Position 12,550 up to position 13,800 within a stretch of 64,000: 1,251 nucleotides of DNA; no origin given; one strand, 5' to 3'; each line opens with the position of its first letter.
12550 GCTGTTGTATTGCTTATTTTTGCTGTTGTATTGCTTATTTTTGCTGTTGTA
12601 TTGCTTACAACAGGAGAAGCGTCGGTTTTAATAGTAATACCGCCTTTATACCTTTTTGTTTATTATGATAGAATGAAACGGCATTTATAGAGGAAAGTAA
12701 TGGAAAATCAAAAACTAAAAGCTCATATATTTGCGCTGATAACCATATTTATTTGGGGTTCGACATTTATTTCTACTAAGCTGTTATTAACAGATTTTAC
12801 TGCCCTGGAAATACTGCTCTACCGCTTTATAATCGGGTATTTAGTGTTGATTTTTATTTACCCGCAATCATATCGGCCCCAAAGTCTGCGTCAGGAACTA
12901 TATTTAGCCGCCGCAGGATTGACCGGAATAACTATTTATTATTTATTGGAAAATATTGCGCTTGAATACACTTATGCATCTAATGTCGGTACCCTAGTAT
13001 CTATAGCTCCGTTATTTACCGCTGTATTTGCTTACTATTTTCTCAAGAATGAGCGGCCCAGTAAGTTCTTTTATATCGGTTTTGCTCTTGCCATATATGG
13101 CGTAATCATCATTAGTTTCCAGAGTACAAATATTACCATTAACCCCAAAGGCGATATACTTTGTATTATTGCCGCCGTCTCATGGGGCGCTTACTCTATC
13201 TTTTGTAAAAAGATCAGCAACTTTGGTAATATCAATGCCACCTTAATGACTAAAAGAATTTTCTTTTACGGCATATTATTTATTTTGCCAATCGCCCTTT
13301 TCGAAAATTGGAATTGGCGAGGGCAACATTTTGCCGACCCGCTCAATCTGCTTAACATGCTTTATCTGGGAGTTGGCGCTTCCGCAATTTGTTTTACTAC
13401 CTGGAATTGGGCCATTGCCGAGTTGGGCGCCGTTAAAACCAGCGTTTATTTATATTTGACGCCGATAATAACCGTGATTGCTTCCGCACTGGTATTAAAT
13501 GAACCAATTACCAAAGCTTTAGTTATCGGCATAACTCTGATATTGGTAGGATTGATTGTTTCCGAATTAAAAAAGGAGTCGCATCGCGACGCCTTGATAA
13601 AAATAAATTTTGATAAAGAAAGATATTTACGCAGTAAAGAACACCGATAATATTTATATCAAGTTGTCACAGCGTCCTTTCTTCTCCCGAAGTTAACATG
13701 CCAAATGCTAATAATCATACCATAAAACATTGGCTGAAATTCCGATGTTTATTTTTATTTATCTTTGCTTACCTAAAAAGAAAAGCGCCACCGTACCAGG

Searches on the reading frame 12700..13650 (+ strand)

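Call 80: search_protein_families(library=pfam, proteins=[window:12700-13650:+], max_evalue=0.00001)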
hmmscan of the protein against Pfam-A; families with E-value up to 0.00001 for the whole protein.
window:12700-13650:+ (316 aa): 2 families
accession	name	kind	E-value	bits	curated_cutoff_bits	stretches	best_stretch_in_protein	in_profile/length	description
PF00892.27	EamA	-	2.6e-49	167.4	28.2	2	150-287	2-132/135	EamA-like transporter family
PF03151.22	TPT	-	4.2e-08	33.4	30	1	43-286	39-288/291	Triose-phosphate Transporter family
